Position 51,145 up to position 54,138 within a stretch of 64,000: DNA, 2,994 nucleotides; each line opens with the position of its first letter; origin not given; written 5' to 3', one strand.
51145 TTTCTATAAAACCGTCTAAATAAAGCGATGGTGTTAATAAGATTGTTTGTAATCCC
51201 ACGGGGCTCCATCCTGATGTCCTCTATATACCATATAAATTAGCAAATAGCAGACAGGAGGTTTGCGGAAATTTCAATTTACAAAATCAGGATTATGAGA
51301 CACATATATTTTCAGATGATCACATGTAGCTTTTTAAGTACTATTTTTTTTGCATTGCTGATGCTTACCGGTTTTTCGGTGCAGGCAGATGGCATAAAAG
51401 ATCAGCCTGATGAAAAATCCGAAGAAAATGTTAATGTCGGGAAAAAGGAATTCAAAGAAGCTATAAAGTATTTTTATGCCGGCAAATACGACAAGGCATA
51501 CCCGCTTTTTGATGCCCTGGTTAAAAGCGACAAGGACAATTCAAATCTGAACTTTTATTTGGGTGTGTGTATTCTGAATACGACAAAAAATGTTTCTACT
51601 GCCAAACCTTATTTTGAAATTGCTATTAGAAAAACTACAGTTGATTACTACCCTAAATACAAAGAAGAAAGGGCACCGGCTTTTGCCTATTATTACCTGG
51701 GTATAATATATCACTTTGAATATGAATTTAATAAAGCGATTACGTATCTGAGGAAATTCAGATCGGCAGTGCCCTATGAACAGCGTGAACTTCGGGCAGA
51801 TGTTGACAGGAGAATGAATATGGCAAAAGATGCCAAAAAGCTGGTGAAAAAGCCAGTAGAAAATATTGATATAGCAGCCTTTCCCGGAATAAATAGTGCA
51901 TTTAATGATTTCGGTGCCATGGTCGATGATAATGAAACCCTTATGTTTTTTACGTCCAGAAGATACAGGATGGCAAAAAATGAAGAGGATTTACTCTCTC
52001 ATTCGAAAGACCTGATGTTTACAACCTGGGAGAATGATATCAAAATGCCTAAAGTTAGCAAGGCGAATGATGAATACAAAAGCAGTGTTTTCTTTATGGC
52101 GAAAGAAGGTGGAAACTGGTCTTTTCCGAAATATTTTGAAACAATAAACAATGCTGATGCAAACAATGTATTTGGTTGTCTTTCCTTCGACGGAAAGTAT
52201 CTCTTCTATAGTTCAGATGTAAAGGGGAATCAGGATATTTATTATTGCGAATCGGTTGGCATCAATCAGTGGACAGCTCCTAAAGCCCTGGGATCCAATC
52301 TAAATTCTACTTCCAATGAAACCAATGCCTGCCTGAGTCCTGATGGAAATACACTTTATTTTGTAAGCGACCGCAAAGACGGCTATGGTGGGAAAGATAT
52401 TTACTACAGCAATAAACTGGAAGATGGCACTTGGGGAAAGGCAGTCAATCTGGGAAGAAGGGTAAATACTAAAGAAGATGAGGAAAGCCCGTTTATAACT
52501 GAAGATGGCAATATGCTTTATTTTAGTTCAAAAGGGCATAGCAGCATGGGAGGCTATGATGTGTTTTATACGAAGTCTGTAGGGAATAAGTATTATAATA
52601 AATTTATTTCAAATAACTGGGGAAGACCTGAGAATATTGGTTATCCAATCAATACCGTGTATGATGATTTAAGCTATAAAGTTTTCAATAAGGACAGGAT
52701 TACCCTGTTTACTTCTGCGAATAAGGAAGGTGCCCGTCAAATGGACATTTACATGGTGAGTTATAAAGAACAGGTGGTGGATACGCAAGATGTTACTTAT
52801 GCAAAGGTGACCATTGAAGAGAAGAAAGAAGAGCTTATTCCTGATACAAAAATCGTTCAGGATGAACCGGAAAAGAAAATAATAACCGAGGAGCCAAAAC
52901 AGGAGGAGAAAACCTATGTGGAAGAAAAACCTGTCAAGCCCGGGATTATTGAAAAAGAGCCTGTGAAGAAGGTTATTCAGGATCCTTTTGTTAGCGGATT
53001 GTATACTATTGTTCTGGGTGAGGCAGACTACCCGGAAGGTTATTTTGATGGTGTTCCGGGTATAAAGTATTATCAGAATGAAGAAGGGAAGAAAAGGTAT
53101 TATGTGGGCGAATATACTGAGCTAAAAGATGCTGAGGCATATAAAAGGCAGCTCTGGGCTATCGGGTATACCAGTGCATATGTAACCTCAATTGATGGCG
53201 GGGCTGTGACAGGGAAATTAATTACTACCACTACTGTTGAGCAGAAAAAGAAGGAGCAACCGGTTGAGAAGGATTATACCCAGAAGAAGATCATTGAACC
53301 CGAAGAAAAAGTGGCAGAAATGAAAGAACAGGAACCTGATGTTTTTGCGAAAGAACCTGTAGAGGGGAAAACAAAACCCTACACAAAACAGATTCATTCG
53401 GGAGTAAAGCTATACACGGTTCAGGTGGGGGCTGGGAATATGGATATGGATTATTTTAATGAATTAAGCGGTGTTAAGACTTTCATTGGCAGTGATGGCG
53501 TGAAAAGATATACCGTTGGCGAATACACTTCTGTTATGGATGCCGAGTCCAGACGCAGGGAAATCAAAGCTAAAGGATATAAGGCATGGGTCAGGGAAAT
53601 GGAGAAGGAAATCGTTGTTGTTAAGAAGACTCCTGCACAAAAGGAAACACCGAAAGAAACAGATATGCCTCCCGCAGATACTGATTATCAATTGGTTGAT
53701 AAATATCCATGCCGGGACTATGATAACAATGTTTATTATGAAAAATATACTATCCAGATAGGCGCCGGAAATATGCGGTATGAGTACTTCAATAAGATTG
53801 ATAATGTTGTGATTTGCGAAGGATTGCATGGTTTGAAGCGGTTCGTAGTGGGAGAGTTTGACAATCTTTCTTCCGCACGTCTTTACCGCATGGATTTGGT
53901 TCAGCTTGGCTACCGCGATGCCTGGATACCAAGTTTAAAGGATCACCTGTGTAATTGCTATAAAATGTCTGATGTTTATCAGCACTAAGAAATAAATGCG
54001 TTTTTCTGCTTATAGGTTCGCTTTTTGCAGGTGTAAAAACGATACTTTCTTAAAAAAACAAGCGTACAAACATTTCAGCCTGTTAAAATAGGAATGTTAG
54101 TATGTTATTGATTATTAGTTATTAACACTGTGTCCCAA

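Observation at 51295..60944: Candidate novel envelope module: two TPR-PD40-SPOR paralogs flanking a membrane sensor/regulator pair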

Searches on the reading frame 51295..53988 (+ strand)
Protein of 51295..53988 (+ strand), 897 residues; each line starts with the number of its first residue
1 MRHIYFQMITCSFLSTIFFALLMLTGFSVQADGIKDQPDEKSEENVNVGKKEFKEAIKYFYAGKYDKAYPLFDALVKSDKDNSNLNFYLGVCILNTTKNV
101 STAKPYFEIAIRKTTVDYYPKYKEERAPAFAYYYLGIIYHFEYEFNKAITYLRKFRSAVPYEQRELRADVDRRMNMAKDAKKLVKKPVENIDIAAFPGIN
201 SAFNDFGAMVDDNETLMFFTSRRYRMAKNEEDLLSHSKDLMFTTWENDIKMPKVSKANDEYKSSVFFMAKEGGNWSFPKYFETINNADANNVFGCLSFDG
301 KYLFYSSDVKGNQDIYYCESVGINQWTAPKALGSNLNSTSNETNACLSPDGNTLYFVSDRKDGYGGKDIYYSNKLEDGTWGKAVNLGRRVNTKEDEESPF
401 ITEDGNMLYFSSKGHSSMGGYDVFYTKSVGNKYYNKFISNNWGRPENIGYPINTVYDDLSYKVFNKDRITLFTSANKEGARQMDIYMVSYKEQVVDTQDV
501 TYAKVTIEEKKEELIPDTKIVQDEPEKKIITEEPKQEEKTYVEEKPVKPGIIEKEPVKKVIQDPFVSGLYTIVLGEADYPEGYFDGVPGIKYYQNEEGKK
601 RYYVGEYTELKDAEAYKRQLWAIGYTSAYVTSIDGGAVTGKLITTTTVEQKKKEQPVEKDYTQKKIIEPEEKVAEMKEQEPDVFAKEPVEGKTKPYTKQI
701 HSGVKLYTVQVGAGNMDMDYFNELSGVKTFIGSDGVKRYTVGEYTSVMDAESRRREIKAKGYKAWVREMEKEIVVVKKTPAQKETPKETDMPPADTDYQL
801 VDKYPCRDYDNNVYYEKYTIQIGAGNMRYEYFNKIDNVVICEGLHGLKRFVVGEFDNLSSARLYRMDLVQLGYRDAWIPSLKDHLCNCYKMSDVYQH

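Call 3: search_protein_families(library=pfam, proteins=[window:51295-53988:+], max_evalue=0.1)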
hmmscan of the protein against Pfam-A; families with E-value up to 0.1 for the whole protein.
window:51295-53988:+ (897 aa): 7 families
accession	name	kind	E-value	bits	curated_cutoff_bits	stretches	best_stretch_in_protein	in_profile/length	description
PF07676.18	PD40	-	5.4e-19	68.1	20.9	2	333-370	2-37/38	WD40-like Beta Propeller Repeat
PF25062.1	ARM_TT21_N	-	2.7e-05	24.4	40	1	56-118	107-170/222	Tetratricopeptide repeat protein 21 N-terminal ARM repeat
PF05036.18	SPOR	-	4.4e-05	24.2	21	0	728-767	35-75/76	SPOR domain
PF07719.23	TPR_2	-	0.0012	19.2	27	0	129-154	1-26/34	Tetratricopeptide repeat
PF13432.12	TPR_16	-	0.0018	19.1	32.7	1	54-111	2-58/65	Tetratricopeptide repeat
PF13174.12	TPR_6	-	0.0059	17.6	26.3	0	131-158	2-29/33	Tetratricopeptide repeat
PF14559.12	TPR_19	-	0.076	13.8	25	0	61-96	3-38/68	Tetratricopeptide repeat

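Call 4: search_protein_families(library=ncbifam, proteins=[window:51295-53988:+], max_evalue=0.1)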
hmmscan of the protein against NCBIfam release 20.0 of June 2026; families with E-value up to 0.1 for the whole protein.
window:51295-53988:+ (897 aa): 7 families
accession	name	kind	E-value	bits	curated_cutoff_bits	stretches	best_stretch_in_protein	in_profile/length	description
NF053607.1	CHU_0125_OmpA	equivalog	7.9e-43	146.9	620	1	52-530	22-455/639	CHU_0125 family OmpA-like outer membrane integrity protein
NF052230.1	T9SS_PorE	exception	8.3e-31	106.9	600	1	237-497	171-425/648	PorE family type IX secretion system protein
TIGR02800.1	propeller_TolB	equivalog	6.9e-08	31.8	343.15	1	282-416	228-345/418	Tol-Pal system beta propeller repeat protein TolB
TIGR02552.1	LcrH_SycD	equivalog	0.00035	20.3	104.8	1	53-121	22-89/136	SycD/LcrH family type III secretion system chaperone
NF040959.1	MamA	equivalog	0.00051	19.5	200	1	55-194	43-165/204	magnetosome protein MamA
TIGR02521.1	type_IV_pilW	equivalog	0.0012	18.5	154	1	19-113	4-94/234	type IV pilus biogenesis/stability protein PilW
NF002183.0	PRK01029.1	equivalog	0.013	14.5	405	1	289-373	231-311/429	Tol-Pal system protein TolB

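Call 7: find_homologous_proteins(query=window:51295-53988:+, max_evalue=0.00001)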
Query window:51295-53988:+ (897 aa): 2755 proteins with E <= 0.00001 among 7999 candidates; the best 120 are listed.
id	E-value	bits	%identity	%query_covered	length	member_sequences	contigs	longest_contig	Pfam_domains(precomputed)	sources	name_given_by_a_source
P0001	0.0e+0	2063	100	100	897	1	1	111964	PF07676.19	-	-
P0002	3.8e-296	1003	52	95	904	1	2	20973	PF25062.2,PF26549.1,PF07676.19,PF07719.24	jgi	-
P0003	1.3e-106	376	36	69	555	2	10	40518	PF24681.2,PF07676.19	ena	-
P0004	4.0e-105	371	37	49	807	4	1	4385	PF07676.19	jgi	-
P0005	4.9e-105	371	36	65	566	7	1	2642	PF07676.19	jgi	jgi:hypothetical protein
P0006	2.6e-99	352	32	69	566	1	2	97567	PF00515.35,PF07676.19,PF07719.24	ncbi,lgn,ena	ncbi:MAG: hypothetical protein WCK02_02340 [Bacteroidota bacterium]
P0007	5.2e-97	344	31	59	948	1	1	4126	PF07676.19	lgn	-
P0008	1.2e-94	336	32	49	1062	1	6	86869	PF05036.19,PF07676.19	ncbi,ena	-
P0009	3.5e-89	318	31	58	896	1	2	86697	PF14559.13,PF05036.19,PF12895.14,PF07676.19,PF07719.24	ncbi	-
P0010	6.3e-88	314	31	47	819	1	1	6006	PF00691.26,PF24681.2,PF07676.19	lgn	-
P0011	1.1e-85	307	32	65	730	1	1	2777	PF00691.26,PF07676.19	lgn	-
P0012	5.9e-84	301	33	65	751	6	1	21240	PF00691.26,PF07676.19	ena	-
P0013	2.8e-82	295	31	54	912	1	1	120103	PF05036.19,PF07676.19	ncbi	-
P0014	4.1e-78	282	34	54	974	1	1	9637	PF13432.13,PF07676.19,PF07719.24,PF13174.13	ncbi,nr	ncbi:MAG: tetratricopeptide repeat protein [Bacteroidetes bacterium]|nr:tetratricopeptide repeat pro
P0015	1.1e-76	277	36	59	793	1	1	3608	PF00691.26,PF24681.2,PF13432.13,PF07676.19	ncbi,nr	ncbi:MAG: OmpA family protein [Bacteroidetes bacterium]|nr:OmpA family protein [Bacteroidota bacteri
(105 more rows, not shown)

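Call 9: find_encoding_contigs(protein=P0002, flank=10000, max_places=3)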
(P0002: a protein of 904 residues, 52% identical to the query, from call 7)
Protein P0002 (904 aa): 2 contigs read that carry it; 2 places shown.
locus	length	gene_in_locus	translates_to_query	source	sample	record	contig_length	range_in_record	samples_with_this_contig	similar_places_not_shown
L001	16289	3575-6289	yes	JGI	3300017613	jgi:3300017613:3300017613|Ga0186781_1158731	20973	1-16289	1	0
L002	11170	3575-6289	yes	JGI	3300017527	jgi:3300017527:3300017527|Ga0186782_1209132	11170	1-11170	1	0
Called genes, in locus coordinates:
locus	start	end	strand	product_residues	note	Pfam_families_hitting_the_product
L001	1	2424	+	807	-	?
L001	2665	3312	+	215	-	PF02660:G3P_acyltransf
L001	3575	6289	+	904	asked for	PF25062:ARM_TT21_N (faint), PF07719:TPR_2 (faint), PF26549:Tricorn_N (faint), PF07676:PD40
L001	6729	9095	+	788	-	PF13620:CarboxypepD_reg, PF13715:CarbopepD_reg_2, PF07715:Plug, PF00593:TonB_dep_Rec_b-barrel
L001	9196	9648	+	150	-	PF00581:Rhodanese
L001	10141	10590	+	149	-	PF01668:SmpB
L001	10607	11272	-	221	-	PF01694:Rhomboid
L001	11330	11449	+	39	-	-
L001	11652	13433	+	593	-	PF22694:CtpB_N-like (weak), PF00595:PDZ (faint), PF13180:PDZ_2, PF17820:PDZ_6, PF03572:Peptidase_S41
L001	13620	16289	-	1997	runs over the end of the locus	PF00629:MAM, PF13229:Beta_helix (weak), PF19081:Ig_7 (weak), PF18962:Por_Secre_tail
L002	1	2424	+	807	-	?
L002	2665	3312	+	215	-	PF02660:G3P_acyltransf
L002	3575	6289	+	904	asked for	PF25062:ARM_TT21_N (faint), PF07719:TPR_2 (faint), PF26549:Tricorn_N (faint), PF07676:PD40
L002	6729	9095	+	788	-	PF13620:CarboxypepD_reg, PF13715:CarbopepD_reg_2, PF07715:Plug, PF00593:TonB_dep_Rec_b-barrel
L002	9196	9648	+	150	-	PF00581:Rhodanese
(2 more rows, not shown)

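Call 62: predict_structure(alignment_id=A5)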
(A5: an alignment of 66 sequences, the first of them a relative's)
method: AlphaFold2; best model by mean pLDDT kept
length: 897 residues; sequences in the alignment: 66
mean_pLDDT: 72.8   pTM: 0.59
mean pLDDT of the five models: 72.8, 72.3, 71.9, 71.6, 70.8
residues with pLDDT >= 90: 340; 70-90: 225; 50-70: 90; < 50: 242
segments of 3 or more residues with pLDDT < 50: 30-38, 229-259, 433-436, 494-566, 636-703, 770-785, 790-812, 887-897
pLDDT, mean of each block of 10 residues (from residue 1): 60 78 60 48 81 97 94 97 98 88 97 96 97 98 98 96 92 97 95 89 92 93 69 35 36 41 91 92 84 95 96 96 92 96 96 97 93 95 94 96 93 96 92 53 93 96 85 86 88 48 28 30 31 33 38 38 53 72 71 83 86 79 72 59 33 32 34 35 36 36 63 68 85 71 86 88 73 46 45 40 39 64 64 74 65 82 84 79 49 34
secondary structure, 60 per line:
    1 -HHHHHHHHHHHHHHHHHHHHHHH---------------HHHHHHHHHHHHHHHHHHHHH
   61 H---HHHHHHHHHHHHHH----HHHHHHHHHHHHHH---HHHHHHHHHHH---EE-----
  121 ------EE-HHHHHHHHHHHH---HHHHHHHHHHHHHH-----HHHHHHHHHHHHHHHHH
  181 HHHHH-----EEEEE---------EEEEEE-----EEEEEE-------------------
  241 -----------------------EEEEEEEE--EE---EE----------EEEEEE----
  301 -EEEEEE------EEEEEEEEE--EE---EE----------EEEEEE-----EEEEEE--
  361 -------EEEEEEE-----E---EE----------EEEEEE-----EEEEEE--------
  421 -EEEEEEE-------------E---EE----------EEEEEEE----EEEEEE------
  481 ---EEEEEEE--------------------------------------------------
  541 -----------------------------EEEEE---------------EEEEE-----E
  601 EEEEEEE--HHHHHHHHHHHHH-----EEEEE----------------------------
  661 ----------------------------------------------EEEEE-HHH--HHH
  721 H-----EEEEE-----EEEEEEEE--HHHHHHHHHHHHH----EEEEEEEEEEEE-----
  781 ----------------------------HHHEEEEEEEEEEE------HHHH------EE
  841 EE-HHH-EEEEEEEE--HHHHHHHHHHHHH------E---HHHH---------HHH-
elements in order (helices of 4 or more, strands of 3 or more residues): H2-24 H40-61 H65-78 H83-96 H100-110 H130-141 H145-158 H164-185 E191-195 E205-210 E216-221 E264-271 E291-296 E302-307 E314-322 E342-347 E353-358 E368-374 E396-401 E407-412 E422-428 E458-464 E469-474 E484-490 E570-574 E590-594 E600-607 H610-622 E628-632 E707-711 H718-721 E727-731 E737-744 H747-759 E764-775 E812-822 H829-832 E839-842 E848-855 H858-870 H881-884

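Call 66: fold_search(model_id=the predicted structure, library=pdb)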
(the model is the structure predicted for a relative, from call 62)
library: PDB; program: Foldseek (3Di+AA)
matches with E <= 10: 1361; with E <= 0.001: 107
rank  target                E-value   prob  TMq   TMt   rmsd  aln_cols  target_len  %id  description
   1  6pnv                  4.7e-09  1.00  0.20  0.41   6.1       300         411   11  1.42 Angstrom Resolution Crystal Structure of Translocation Protein TolB from Salmonella enterica (released 2019-07-17)
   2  3iax_A                6.6e-09  1.00  0.21  0.44   4.5       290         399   12  The crystal structure of the TolB box of Colicin A in complex with TolB reveals important differences in the recruitme (released 2009-10-13)
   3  1c5k                  7.3e-09  1.00  0.20  0.42   4.8       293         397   12  THE STRUCTURE OF TOLB, AN ESSENTIAL COMPONENT OF THE TOL-DEPENDENT TRANSLOCATION SYSTEM AND ITS INTERACTIONS WITH THE TR (released 2000-12-06)
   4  1crz                  9.9e-09  1.00  0.20  0.42   4.6       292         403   11  CRYSTAL STRUCTURE OF THE E. COLI TOLB PROTEIN (released 2000-08-16)
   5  4r40_A                1.3e-08  1.00  0.20  0.41  13.2       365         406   11  Crystal Structure of TolB/Pal complex from Yersinia pestis. (released 2014-09-03)
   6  4r40_C                1.9e-08  1.00  0.20  0.41   6.5       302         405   11  Crystal Structure of TolB/Pal complex from Yersinia pestis. (released 2014-09-03)
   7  2w8b_A                3.0e-08  1.00  0.20  0.42   5.9       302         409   10  Crystal structure of processed TolB in complex with Pal (released 2009-02-17)
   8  2ivz_A                4.9e-08  1.00  0.19  0.42   4.1       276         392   10  Structure of TolB in complex with a peptide of the colicin E9 T- domain (released 2006-08-16)
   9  2w8b_B                4.9e-08  1.00  0.20  0.41   5.1       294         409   12  Crystal structure of processed TolB in complex with Pal (released 2009-02-17)
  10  4jml_A                9.0e-08  1.00  0.19  0.41   4.1       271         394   11  Crystal structure of the TolB(P201C)-ColicinE9 TBE peptide(A33C) complex. (released 2013-07-17)
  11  2ivz_C                9.9e-08  1.00  0.19  0.42   4.4       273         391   11  Structure of TolB in complex with a peptide of the colicin E9 T- domain (released 2006-08-16)
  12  7mx5_A                1.1e-07  1.00  0.18  0.36   8.6       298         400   12  Crystal structure of TolB from Acinetobacter baumannii (released 2021-05-26)
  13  8wt1_D                1.2e-07  1.00  0.18  0.24   7.8       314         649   12  Crystal structure of S9 carboxypeptidase from Geobacillus sterothermophilus (released 2024-03-13)
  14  2hqs_B                1.5e-07  1.00  0.21  0.43   4.2       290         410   11  Crystal structure of TolB/Pal complex (released 2007-04-03)
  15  2hqs_A                1.6e-07  1.00  0.21  0.43   4.2       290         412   11  Crystal structure of TolB/Pal complex (released 2007-04-03)
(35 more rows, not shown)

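Call 74: find_encoding_contigs(protein=P0013, flank=8000, max_places=1)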
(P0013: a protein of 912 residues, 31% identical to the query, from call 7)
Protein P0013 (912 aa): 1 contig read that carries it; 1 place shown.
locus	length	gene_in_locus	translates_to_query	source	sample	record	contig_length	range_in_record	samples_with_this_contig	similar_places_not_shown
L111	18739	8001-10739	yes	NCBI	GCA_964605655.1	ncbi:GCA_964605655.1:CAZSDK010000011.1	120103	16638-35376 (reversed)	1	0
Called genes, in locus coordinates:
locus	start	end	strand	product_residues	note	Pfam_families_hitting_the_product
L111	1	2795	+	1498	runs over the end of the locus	-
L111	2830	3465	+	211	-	PF02660:G3P_acyltransf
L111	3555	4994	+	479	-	PF07676:PD40 (weak)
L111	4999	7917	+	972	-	PF13424:TPR_12, PF00515:TPR_1, PF07719:TPR_2 (weak), PF13424:TPR_12, PF13374:TPR_10 (weak), PF00512:HisKA, PF02518:HATPase_c, PF00072:Response_reg, +4 more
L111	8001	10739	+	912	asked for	PF07676:PD40 (faint), PF05036:SPOR (faint)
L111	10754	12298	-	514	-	PF14134:DUF4301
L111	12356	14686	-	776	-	PF13715:CarbopepD_reg_2, PF07715:Plug (weak), PF00593:TonB_dep_Rec_b-barrel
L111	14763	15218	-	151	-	-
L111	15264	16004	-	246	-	PF03575:Peptidase_S51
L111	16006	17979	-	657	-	-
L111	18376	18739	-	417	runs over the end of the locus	PF00128:Alpha-amylase, PF16657:Malt_amylase_C (weak)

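Call 75: find_encoding_contigs(protein=P0008, flank=8000, max_places=1)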
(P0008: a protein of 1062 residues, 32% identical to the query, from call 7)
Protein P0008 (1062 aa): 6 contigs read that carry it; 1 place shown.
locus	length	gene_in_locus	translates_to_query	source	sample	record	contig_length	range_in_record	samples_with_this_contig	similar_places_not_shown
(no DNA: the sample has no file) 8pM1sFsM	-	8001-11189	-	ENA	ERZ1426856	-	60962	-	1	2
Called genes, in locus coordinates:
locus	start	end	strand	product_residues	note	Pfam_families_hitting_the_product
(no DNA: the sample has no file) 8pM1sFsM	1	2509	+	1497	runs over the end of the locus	-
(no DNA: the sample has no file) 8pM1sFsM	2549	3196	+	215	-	PF02660:G3P_acyltransf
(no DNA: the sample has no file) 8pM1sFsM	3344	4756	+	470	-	PF26549:Tricorn_N (faint), PF07676:PD40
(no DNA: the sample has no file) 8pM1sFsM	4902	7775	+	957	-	PF00515:TPR_1 (faint), PF13181:TPR_8 (faint), PF13374:TPR_10 (faint), PF13424:TPR_12, PF13424:TPR_12, PF00512:HisKA, PF02518:HATPase_c, PF00072:Response_reg, +4 more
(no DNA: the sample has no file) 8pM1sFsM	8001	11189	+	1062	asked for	PF07676:PD40 (weak), PF05036:SPOR (faint)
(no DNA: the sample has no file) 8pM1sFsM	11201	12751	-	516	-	PF14134:DUF4301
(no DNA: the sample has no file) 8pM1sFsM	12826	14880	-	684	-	PF07715:Plug (weak), PF00593:TonB_dep_Rec_b-barrel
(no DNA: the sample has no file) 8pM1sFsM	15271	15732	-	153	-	-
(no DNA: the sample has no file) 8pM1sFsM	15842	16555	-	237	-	PF03575:Peptidase_S51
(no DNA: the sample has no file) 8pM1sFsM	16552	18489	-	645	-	-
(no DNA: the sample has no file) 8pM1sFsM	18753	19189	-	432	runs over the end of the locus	PF14701:hDGE_amylase, PF00128:Alpha-amylase, PF16657:Malt_amylase_C (weak)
